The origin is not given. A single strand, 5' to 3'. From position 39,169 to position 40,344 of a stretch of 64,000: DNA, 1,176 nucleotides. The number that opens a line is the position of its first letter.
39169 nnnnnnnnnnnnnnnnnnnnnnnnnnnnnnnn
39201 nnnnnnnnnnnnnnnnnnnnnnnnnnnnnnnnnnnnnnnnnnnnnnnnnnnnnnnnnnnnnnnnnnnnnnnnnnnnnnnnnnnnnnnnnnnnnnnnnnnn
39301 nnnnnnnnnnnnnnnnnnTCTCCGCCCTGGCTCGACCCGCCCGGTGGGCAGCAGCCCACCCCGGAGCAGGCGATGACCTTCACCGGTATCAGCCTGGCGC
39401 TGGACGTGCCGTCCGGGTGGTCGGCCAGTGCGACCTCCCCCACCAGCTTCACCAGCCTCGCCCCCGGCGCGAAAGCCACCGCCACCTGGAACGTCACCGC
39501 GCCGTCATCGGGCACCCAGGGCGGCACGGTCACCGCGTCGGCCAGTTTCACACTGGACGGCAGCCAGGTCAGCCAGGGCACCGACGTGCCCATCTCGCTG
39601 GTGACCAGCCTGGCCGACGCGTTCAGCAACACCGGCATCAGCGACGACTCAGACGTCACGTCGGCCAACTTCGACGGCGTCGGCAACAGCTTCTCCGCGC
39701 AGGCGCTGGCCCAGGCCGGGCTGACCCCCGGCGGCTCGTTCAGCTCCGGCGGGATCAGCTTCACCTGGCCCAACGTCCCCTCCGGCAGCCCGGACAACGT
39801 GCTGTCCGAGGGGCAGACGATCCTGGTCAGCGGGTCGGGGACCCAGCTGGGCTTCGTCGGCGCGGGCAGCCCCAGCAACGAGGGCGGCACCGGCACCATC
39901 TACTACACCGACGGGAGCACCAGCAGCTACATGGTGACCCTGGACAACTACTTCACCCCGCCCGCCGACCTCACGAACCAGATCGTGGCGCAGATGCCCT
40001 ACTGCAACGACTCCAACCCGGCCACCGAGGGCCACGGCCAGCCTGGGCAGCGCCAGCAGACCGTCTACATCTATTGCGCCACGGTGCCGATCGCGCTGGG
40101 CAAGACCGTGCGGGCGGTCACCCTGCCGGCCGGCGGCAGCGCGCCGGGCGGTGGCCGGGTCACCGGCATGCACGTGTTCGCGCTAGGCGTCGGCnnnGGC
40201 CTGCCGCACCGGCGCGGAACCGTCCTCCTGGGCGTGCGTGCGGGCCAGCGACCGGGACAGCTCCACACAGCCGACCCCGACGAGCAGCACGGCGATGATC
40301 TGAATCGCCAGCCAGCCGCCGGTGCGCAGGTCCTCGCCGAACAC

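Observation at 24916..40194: The same ~190-aa uncharacterised C-terminal module is appended to three unrelated glycoside hydrolases (GH51-like, GH3, GH2)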

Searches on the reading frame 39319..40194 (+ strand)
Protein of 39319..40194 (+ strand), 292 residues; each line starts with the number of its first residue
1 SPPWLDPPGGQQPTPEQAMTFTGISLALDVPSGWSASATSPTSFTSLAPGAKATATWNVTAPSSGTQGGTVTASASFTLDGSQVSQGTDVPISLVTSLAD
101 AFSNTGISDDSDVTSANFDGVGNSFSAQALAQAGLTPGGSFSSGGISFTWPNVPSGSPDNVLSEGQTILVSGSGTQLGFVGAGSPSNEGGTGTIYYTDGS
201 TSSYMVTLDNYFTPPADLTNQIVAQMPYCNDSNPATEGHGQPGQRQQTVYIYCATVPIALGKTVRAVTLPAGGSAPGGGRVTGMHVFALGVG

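Call 63: predict_structure(alignment_id=A4)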
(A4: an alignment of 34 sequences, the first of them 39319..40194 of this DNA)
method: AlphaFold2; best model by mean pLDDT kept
length: 292 residues; sequences in the alignment: 34
mean_pLDDT: 88.9   pTM: 0.76
mean pLDDT of the five models: 88.9, 88.7, 88.7, 88.1, 86.3
residues with pLDDT >= 90: 201; 70-90: 61; 50-70: 16; < 50: 14
segments of 3 or more residues with pLDDT < 50: 1-13
pLDDT, mean of each block of 10 residues (from residue 1): 41 55 93 92 89 87 68 91 88 79 95 96 97 98 97 97 92 97 97 92 97 94 98 77 93 98 95 87 97 97
secondary structure, 60 per line:
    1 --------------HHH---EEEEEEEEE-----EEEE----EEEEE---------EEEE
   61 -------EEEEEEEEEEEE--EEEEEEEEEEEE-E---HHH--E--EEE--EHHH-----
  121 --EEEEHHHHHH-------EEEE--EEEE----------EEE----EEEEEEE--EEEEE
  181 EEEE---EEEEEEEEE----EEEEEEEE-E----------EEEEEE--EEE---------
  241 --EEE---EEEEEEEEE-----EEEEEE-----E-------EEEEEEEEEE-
elements in order: E21-29 E35-38 E43-47 E57-60 E68-79 E82-93 E107-109 E123-126 H127-132 E140-143 E146-149 E160-162 E167-173 E176-184 E188-196 E201-208 E221-226 E229-231 E243-245 E249-257 E263-268 E282-291

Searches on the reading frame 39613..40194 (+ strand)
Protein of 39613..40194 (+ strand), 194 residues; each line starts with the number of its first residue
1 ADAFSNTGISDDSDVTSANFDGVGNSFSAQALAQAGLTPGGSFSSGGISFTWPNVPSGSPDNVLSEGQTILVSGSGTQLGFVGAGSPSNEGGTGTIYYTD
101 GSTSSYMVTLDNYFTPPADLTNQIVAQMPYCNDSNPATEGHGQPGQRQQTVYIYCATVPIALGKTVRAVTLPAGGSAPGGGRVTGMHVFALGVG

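Call 5: search_protein_families(library=pfam, proteins=[window:39613-40194:+], max_evalue=10)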
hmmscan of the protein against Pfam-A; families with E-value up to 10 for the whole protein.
window:39613-40194:+ (194 aa): 1 family
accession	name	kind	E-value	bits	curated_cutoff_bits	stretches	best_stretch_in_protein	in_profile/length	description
PF25539.1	Bestrophin_2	-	0.23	11.4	27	1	148-173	219-244/288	Bacterial/Fungal Bestrophin protein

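Call 9: find_homologous_proteins(query=window:39613-40194:+, max_evalue=0.001)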
Query window:39613-40194:+ (194 aa): 79 proteins with E <= 0.001 among 639 candidates.
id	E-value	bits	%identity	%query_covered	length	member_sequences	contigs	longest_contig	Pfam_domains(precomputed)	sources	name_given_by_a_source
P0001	2.4e-95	336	80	100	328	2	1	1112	PF10633.16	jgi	jgi:NPCBM-associated, NEW3 domain of alpha-galactosidase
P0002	1.5e-77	277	67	100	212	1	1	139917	-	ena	-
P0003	1.9e-74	267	64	100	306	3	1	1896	PF10633.16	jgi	jgi:beta-galactosidase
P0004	1.1e-72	262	67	100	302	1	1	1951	PF10633.16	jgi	jgi:beta-galactosidase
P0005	1.1e-71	258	66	100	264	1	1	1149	-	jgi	jgi:hypothetical protein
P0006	4.1e-70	253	64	100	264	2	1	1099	-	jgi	jgi:hypothetical protein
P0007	2.3e-68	248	62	100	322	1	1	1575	PF10633.16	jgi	jgi:beta-galactosidase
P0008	1.5e-62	229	59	100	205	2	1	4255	-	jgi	jgi:hypothetical protein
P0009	2.0e-61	225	59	100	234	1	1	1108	-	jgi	jgi:hypothetical protein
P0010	5.9e-61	223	57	99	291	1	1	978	PF10633.16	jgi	jgi:hypothetical protein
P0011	1.7e-48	183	54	93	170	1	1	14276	-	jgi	-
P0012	1.9e-46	176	50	100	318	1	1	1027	PF10633.16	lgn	-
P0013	2.9e-46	175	51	99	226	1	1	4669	-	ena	-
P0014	2.9e-44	169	67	68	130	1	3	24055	-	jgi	jgi:hypothetical protein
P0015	3.9e-44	168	64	68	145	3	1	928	-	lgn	-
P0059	1.4e-28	118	39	98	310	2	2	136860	PF10633.16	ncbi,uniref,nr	ncbi:hypothetical protein AQ490_26970 [Wenjunlia vitaminophila]|uniref:Alpha-galactosidase NEW3 doma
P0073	8.1e-24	102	38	98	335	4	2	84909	PF10633.16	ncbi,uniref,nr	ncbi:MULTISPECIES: NEW3 domain-containing protein [Streptomyces]|uniref:NEW3 domain-containing prote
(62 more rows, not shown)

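Call 23: predict_structure(alignment_id=A2)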
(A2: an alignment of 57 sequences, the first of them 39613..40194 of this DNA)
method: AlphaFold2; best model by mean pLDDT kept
length: 194 residues; sequences in the alignment: 57
mean_pLDDT: 95.3   pTM: 0.92
mean pLDDT of the five models: 95.3, 94.8, 94.5, 94.5, 94.3
residues with pLDDT >= 90: 174; 70-90: 16; 50-70: 4; < 50: 0
segments of 3 or more residues with pLDDT < 50: none
pLDDT, mean of each block of 10 residues (from residue 1): 89 97 97 98 97 98 97 97 97 98 98 90 96 85 89 98 98 92 96 98
secondary structure, 60 per line:
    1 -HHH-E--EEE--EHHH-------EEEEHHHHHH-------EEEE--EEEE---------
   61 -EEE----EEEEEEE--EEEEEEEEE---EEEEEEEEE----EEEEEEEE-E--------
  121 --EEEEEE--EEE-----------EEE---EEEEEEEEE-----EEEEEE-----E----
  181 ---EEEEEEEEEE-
elements in order: E9-11 E25-28 H29-34 E42-45 E48-51 E62-64 E69-75 E78-86 E90-98 E103-110 E123-128 E131-133 E145-147 E151-159 E165-170 E184-193

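Call 25: fold_search(model_id=the predicted structure, library=pdb)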
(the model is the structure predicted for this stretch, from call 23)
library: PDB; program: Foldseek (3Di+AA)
matches with E <= 10: 1203; with E <= 0.001: 4
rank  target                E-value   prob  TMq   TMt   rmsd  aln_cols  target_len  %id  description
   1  7wuw_A                1.9e-10  1.00  0.76  0.75   2.8       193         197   22  Crystal structure of AziU3/U2 from Streptomyces sahachiroi (released 2022-09-07)
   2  8gs1_A                4.0e-10  1.00  0.75  0.73   2.8       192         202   20  Crystal structure of AziU2-U3 complex from Streptomyces sahachiroi NRRL2485 (released 2023-09-06)
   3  7wuw_B                8.9e-10  1.00  0.75  0.74   2.8       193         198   22  Crystal structure of AziU3/U2 from Streptomyces sahachiroi (released 2022-09-07)
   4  8gs1_C                1.0e-09  1.00  0.76  0.74   2.9       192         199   20  Crystal structure of AziU2-U3 complex from Streptomyces sahachiroi NRRL2485 (released 2023-09-06)
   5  7zvo                  1.2e-02  0.98  0.31  0.43   8.0       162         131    9  Structure of CBM BT0996-C from Bacteroides thetaiotaomicron (released 2023-02-08)
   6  7ehg_E                3.5e-02  0.35  0.19  0.24   9.1       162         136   11  Crystal Structure of MiXBM (released 2022-03-30)
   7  9fm1_A                3.7e-02  0.54  0.24  0.15  10.2       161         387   13  Cryo-EM structure of Influenza B/Washington/02/2019 virus hemagglutinin in complex with single-domain antibody hVHH-69 (released 2025-07-09)
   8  7ehg_F                3.7e-02  0.35  0.20  0.24   9.1       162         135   11  Crystal Structure of MiXBM (released 2022-03-30)
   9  2wq4_A                3.9e-02  0.33  0.18  0.24   9.7       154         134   11  N-terminal domain of BC2L-C Lectin from Burkholderia cenocepacia (released 2010-01-12)
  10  5z5l_B                4.1e-02  0.21  0.22  0.20  12.7       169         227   15  Crystal structure of ConA-R5M (released 2019-04-10)
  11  3u10                  5.4e-02  0.35  0.15  0.14  16.6       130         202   10  Tetramerization dynamics of the C-terminus underlies isoform-specific cAMP-gating in HCN channels (released 2011-10-26)
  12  6ovb                  5.7e-02  0.77  0.31  0.13   9.8       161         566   12  Crystal structure of a Bacillus thuringiensis Cry1Da tryptic core variant (released 2019-06-19)
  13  3wnl_A                6.0e-02  0.57  0.28  0.10  10.5       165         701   15  D308A mutant of Bacillus circulans T-3040 cycloisomaltooligosaccharide glucanotransferase complexed with isomaltohexao (released 2014-02-05)
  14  7mfg_A                6.0e-02  0.16  0.22  0.16  16.4       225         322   12  Cryo-EM structure of the VRC310 clinical trial, vaccine-elicited, human antibody 310-030-1D06 Fab in complex with an H (released 2021-11-03)
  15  2wq4_C                6.6e-02  0.25  0.18  0.24   9.7       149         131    9  N-terminal domain of BC2L-C Lectin from Burkholderia cenocepacia (released 2010-01-12)
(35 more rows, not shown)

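Call 37: search_solved_structures(query=A2, max_evalue=1, show_alignments=1)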
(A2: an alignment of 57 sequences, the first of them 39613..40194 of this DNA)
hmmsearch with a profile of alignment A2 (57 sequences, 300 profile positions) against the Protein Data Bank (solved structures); distinct sequences matched with E-value up to 1: 14.
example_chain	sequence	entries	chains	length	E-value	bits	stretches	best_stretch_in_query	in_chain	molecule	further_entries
7wuw_A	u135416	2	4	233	5.3e-13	52.4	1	116-298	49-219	AziU2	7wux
8gs1_A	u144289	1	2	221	5.7e-13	52.3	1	118-298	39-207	Azi28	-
6s5y_A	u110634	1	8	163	0.00088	22.1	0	191-238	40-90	Group B streptococcal R4 surface protein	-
2ber_A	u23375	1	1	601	0.0039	20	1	10-99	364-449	BACTERIAL SIALIDASE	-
2bzd_A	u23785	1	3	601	0.0039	20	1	10-99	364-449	BACTERIAL SIALIDASE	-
1w8n_A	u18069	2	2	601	0.0039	20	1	10-99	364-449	BACTERIAL SIALIDASE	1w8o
1wcq_A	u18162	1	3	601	0.0039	20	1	10-99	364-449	SIALIDASE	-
1eut_A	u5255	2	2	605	0.004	20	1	10-99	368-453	SIALIDASE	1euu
8qcf_I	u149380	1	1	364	0.048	16.4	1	105-161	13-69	Exosome complex component RRP4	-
4oo1_H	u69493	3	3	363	0.053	16.3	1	106-161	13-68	Exosome complex component RRP4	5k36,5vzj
4ifd_H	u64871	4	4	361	0.058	16.1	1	108-161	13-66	Exosome complex component RRP4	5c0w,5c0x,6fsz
5g06_H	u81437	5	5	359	0.068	15.9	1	110-161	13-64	EXOSOME COMPLEX COMPONENT RRP4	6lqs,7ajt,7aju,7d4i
6sx1_A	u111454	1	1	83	0.24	14.1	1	199-226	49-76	Surface protein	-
8yke_A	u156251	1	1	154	0.29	13.8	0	201-226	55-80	YSIRK signal domain/LPXTG anchor domain surface protein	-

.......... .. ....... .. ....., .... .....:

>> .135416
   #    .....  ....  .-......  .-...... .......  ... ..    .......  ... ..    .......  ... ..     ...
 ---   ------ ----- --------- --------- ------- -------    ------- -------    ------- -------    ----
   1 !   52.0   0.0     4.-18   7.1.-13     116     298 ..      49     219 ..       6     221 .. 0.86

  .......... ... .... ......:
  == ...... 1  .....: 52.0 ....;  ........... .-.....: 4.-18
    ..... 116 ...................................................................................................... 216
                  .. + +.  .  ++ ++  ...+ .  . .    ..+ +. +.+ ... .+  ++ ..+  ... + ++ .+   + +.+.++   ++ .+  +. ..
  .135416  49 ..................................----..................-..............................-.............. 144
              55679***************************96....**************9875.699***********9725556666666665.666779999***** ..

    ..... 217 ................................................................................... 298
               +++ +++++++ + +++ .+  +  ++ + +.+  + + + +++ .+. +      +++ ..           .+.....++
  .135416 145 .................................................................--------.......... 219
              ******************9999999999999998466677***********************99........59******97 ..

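Call 40: search_protein_families(library=ncbifam, proteins=[window:39613-40194:+], max_evalue=10)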
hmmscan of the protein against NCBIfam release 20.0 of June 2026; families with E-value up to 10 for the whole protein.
window:39613-40194:+ (194 aa): 1 family
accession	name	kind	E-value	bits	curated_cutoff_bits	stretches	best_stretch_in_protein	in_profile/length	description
NF003637.0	PRK05270.3-2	equivalog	0.2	10.4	860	1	99-152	72-124/404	UDP-glucose--hexose-1-phosphate uridylyltransferase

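Call 51: find_encoding_contigs(protein=P0073, flank=8000, max_places=4)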
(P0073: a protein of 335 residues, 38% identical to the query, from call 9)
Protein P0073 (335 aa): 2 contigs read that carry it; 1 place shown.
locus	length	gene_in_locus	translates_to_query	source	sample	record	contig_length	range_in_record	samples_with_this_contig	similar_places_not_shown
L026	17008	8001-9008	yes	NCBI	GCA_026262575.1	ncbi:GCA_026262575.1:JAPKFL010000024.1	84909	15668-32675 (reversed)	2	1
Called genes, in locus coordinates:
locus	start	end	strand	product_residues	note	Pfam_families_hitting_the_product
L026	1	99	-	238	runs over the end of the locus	PF00005:ABC_tran, PF13304:AAA_21 (weak)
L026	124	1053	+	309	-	PF00950:ABC-3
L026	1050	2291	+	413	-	-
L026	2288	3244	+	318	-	PF01297:ZnuA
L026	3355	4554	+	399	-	-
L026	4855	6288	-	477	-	PF10009:DUF2252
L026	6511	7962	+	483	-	PF01408:GFO_IDH_MocA, PF21252:Glyco_hydro_109_C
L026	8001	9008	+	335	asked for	PF10633:NPCBM_assoc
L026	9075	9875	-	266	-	PF08220:HTH_DeoR, PF08279:HTH_11 (weak), PF00455:DeoRC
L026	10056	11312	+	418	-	PF01547:SBP_bac_1, PF13416:SBP_bac_8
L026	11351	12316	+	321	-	PF00528:BPD_transp_1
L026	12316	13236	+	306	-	PF00528:BPD_transp_1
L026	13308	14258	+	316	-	PF01380:SIS (faint)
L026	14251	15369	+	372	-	PF00480:ROK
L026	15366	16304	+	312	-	PF00294:PfkB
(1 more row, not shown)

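Call 52: find_encoding_contigs(protein=P0059, flank=8000, max_places=2)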
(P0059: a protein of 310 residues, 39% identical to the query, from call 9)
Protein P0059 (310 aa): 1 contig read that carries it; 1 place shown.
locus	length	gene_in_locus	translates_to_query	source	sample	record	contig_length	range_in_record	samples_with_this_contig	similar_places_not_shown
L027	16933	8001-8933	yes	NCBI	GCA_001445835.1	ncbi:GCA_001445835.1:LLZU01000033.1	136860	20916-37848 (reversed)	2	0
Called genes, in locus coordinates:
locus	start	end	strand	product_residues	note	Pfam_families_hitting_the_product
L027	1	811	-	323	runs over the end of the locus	PF00480:ROK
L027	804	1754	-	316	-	PF01380:SIS (faint)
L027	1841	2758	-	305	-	PF00528:BPD_transp_1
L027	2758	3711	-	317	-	PF00528:BPD_transp_1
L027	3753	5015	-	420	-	PF01547:SBP_bac_1, PF13416:SBP_bac_8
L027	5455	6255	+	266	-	PF08220:HTH_DeoR, PF00455:DeoRC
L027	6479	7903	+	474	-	PF01408:GFO_IDH_MocA, PF21252:Glyco_hydro_109_C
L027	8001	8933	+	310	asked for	PF10633:NPCBM_assoc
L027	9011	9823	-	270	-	PF01636:APH (weak), PF19974:TCAD9 (weak)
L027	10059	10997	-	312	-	PF26348:SRA_ScoMcrA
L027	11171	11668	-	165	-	PF00293:NUDIX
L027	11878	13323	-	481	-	-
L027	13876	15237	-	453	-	PF13560:HTH_31 (weak)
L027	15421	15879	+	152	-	PF27765:UCP032817-like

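Call 65: fold_search(model_id=the predicted structure, library=viral)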
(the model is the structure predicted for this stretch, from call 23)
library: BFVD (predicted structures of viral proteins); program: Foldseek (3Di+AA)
matches with E <= 10: 1286; with E <= 0.001: 0
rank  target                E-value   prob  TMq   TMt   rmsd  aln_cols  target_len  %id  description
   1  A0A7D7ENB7            3.9e-03  0.75  0.23  0.15  16.8       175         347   12  (no name in the UniProt tables at hand)
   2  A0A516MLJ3            8.6e-03  0.30  0.21  0.20  13.5       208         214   13  (no name in the UniProt tables at hand)
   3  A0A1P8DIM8            1.8e-02  0.25  0.23  0.14  13.7       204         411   10  (no name in the UniProt tables at hand)
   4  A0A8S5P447            1.9e-02  0.80  0.26  0.08   9.5       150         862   14  Trimeric coiled-coil viral fiber (Fragment) [Siphoviridae sp. ctQkH10]
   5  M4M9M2                2.1e-02  0.44  0.20  0.04  13.1       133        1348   15  (no name in the UniProt tables at hand)
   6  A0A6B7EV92            3.6e-02  0.77  0.26  0.25   9.5       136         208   15  (no name in the UniProt tables at hand)
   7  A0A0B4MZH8            3.6e-02  0.66  0.26  0.19  10.3       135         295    8  Uncharacterized protein [Streptococcus phage SOCP]
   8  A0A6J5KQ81            3.6e-02  0.11  0.16  0.12  20.5       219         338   10  Uncharacterized protein [uncultured Caudovirales phage]
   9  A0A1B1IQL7            4.0e-02  0.15  0.19  0.13  18.4       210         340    8  (no name in the UniProt tables at hand)
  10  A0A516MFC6            4.2e-02  0.12  0.17  0.09  18.8       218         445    8  (no name in the UniProt tables at hand)
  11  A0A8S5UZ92            4.5e-02  0.13  0.17  0.13  21.0       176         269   10  Uncharacterized protein [Siphoviridae sp. ctPNJ4]
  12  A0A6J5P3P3            5.0e-02  0.30  0.22  0.09  12.6       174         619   12  Pectate lyase superfamily protein [uncultured Caudovirales phage]
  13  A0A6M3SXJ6            5.0e-02  0.21  0.21  0.18  15.4       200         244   10  (no name in the UniProt tables at hand)
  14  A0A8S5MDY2            5.0e-02  0.12  0.16  0.11  19.4       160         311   11  Uncharacterized protein [Siphoviridae sp. ctYh54]
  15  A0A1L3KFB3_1          5.2e-02  0.38  0.25  0.09   9.6       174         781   13  DRBM domain-containing protein [Wuhan insect virus 31]
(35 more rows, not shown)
